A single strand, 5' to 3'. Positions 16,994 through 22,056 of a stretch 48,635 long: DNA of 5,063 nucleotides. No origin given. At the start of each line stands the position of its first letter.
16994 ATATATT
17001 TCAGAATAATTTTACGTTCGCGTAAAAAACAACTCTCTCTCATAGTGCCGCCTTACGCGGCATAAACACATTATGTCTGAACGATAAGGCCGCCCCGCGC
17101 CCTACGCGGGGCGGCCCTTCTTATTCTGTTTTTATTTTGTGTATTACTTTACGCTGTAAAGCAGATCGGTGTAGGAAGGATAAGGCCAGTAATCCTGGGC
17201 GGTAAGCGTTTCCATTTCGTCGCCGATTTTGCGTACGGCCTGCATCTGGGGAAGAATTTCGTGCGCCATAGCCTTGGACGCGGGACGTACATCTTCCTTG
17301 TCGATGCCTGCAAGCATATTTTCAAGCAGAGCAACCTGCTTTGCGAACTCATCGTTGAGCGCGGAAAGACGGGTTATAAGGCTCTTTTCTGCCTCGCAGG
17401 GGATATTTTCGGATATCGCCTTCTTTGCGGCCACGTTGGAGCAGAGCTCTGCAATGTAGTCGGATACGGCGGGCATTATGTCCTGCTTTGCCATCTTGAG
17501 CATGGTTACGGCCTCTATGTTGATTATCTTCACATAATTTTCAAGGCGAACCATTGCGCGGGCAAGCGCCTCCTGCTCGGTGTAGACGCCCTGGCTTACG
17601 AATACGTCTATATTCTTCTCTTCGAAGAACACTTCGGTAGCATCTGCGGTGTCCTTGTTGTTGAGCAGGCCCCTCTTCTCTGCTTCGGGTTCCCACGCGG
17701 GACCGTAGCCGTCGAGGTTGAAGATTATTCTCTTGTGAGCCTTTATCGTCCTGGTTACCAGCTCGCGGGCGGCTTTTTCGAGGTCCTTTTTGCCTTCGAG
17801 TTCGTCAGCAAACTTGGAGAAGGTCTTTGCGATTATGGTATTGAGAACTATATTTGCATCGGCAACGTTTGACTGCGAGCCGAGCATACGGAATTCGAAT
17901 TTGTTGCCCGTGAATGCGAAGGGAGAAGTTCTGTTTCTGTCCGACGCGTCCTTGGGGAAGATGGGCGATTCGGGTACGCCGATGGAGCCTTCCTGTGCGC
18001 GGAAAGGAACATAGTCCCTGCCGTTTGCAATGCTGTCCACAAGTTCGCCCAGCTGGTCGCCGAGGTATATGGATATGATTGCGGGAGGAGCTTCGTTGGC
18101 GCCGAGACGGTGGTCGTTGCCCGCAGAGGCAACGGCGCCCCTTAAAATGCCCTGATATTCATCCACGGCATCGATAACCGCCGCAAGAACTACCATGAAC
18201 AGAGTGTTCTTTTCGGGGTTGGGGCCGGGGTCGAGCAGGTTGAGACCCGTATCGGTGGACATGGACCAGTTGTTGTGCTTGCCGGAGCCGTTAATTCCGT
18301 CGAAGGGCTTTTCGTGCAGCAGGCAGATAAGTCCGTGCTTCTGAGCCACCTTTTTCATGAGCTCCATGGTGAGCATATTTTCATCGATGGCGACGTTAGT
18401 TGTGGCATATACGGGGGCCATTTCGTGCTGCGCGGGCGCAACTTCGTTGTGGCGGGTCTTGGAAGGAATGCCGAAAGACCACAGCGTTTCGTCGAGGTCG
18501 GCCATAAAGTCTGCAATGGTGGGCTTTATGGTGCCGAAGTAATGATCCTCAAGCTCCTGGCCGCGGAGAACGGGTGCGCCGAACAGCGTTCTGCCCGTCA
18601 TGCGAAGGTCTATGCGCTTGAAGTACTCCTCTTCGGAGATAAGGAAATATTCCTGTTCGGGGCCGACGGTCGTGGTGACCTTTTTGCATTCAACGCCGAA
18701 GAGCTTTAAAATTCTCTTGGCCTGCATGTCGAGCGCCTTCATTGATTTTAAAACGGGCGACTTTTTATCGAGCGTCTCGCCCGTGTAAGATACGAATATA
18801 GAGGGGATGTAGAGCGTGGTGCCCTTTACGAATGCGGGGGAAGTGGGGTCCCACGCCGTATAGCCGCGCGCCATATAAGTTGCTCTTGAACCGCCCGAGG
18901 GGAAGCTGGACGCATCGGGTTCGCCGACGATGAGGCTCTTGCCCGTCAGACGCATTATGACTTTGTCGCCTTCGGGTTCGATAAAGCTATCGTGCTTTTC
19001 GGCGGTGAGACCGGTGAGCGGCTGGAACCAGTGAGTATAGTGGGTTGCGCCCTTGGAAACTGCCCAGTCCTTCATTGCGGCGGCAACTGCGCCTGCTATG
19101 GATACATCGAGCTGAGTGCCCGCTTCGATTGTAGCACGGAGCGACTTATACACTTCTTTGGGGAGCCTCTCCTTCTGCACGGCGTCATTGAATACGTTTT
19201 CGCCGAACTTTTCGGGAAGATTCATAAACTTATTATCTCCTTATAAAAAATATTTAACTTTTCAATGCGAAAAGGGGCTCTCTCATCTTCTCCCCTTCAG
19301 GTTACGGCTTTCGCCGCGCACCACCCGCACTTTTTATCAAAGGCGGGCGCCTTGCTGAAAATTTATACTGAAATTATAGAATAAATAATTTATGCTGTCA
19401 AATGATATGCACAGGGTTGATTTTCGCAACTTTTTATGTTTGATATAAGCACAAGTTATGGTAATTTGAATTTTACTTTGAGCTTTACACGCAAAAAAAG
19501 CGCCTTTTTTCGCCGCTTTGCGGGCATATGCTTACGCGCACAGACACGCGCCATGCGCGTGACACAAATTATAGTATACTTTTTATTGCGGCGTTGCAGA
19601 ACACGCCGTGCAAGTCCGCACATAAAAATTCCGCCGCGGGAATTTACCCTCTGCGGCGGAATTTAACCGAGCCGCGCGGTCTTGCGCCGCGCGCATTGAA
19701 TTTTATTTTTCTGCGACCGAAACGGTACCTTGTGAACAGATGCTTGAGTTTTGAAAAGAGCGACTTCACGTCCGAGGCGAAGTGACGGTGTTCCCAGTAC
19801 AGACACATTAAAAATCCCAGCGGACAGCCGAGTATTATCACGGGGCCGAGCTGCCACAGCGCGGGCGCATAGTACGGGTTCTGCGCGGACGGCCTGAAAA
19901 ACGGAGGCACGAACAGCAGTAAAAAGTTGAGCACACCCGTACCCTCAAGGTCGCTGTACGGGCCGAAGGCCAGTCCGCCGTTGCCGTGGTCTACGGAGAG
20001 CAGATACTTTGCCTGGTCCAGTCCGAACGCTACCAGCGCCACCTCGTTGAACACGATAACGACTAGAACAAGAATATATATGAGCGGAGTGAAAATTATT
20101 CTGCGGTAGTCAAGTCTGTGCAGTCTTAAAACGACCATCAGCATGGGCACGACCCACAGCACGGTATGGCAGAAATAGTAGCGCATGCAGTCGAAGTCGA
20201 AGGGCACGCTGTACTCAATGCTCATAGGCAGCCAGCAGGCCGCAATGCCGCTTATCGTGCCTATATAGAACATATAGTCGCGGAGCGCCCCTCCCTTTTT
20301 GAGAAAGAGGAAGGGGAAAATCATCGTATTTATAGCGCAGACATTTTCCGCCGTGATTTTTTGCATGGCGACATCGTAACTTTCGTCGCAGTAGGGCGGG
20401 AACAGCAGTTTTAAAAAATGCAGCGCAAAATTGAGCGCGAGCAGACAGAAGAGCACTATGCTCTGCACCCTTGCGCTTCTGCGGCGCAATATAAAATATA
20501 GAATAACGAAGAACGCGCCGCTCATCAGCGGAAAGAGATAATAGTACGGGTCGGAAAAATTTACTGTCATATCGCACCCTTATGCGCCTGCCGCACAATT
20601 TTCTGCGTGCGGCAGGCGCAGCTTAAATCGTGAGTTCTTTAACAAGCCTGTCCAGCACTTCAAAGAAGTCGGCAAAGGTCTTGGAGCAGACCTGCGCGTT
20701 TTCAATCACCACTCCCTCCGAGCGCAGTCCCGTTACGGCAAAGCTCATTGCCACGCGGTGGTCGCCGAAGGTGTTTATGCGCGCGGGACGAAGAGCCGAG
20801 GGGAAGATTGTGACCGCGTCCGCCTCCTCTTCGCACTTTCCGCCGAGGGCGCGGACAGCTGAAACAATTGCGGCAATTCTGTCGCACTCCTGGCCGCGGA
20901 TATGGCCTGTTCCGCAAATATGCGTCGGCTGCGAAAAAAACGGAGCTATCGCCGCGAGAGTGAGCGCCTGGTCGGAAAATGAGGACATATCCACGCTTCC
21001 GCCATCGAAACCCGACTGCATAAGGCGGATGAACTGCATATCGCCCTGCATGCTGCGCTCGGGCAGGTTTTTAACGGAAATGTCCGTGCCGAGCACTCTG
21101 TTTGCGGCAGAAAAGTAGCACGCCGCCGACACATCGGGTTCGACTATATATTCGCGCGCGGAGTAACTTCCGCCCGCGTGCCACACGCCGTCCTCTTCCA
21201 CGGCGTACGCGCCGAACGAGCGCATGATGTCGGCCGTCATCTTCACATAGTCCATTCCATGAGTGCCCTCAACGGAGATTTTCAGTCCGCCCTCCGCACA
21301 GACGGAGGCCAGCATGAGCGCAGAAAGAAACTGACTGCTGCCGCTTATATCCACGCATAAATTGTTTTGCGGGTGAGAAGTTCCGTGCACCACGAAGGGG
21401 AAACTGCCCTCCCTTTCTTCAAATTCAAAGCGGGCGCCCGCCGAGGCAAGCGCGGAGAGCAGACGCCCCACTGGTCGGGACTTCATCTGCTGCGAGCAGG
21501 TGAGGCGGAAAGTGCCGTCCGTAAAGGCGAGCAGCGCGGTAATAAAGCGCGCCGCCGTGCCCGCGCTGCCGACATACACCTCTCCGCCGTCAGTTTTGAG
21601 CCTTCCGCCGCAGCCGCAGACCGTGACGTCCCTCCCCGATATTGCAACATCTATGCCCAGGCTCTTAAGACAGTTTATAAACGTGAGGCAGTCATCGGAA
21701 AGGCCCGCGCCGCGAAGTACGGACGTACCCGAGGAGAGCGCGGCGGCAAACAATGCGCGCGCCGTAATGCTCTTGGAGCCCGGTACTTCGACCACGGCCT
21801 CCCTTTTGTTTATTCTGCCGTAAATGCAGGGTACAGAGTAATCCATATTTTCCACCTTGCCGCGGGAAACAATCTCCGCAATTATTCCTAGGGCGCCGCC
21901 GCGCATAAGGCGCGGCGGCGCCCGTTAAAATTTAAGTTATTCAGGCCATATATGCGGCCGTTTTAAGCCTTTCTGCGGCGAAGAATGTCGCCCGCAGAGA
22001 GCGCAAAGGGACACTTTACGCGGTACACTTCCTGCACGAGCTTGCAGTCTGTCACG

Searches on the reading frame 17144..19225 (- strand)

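Call 12: search_protein_families(library=pfam, proteins=[window:17144-19225:-], max_evalue=0.001)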
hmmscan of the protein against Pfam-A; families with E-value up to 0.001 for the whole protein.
window:17144-19225:- (693 aa): 3 families
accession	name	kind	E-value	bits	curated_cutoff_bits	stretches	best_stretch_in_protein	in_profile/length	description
PF12437.13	GSIII_N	-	4.9e-74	247.8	25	1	5-161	3-160/160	Glutamine synthetase type III N terminal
PF18318.6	Gln-synt_C-ter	-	1.5e-36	125.1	22.7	1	486-602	2-118/118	Glutamine synthetase C-terminal domain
PF00120.29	Gln-synt_C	-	1.1e-20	74.5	24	1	179-367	16-201/344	Glutamine synthetase, catalytic domain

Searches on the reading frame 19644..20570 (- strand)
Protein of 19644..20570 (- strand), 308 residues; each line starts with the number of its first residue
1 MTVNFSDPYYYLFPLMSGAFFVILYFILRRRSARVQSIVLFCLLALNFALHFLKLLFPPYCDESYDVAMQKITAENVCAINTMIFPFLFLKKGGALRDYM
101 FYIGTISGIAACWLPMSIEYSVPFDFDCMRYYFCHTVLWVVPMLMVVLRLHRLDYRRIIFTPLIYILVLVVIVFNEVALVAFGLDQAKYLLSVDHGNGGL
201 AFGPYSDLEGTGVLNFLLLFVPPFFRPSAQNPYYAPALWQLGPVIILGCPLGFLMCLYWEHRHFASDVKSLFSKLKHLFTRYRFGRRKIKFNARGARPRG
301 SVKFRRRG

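Call 12: search_protein_families(library=pfam, proteins=[window:19644-20570:-], max_evalue=0.001)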
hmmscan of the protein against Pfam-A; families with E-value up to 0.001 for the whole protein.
window:19644-20570:- (308 aa): 1 family
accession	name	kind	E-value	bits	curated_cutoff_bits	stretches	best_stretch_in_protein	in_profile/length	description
PF14808.11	TMEM164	-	7.4e-05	22.8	25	1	16-174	17-170/217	TMEM164 family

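Call 51: search_protein_families(library=pfam, proteins=[window:19644-20570:-], max_evalue=0.1)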
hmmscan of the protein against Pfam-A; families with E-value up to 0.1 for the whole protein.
window:19644-20570:- (308 aa): 1 family
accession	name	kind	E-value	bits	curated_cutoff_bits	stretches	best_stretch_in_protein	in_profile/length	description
PF14808.11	TMEM164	-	7.4e-05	22.8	25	1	16-174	17-170/217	TMEM164 family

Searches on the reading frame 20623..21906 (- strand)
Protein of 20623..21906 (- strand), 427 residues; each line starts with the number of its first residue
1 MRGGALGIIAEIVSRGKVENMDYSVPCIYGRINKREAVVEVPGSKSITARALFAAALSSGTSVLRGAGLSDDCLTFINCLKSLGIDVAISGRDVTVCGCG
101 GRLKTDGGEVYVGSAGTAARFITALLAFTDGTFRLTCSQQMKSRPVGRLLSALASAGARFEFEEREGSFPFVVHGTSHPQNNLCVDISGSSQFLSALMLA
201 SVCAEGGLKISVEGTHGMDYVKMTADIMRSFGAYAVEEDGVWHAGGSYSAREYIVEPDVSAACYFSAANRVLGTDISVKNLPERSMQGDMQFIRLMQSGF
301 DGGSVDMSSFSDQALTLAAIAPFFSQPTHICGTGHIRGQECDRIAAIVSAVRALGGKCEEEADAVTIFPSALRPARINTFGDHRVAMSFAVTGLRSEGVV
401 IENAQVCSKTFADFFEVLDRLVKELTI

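Call 11: search_protein_families(library=pfam, proteins=[window:20623-21906:-], max_evalue=0.001)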
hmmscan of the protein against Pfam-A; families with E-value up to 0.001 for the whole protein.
window:20623-21906:- (427 aa): 1 family
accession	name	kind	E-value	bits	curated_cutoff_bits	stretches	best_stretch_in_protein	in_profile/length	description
PF00275.25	EPSP_synthase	-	1.3e-83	281.5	22.8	1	35-418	7-417/417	EPSP synthase (3-phosphoshikimate 1-carboxyvinyltransferase)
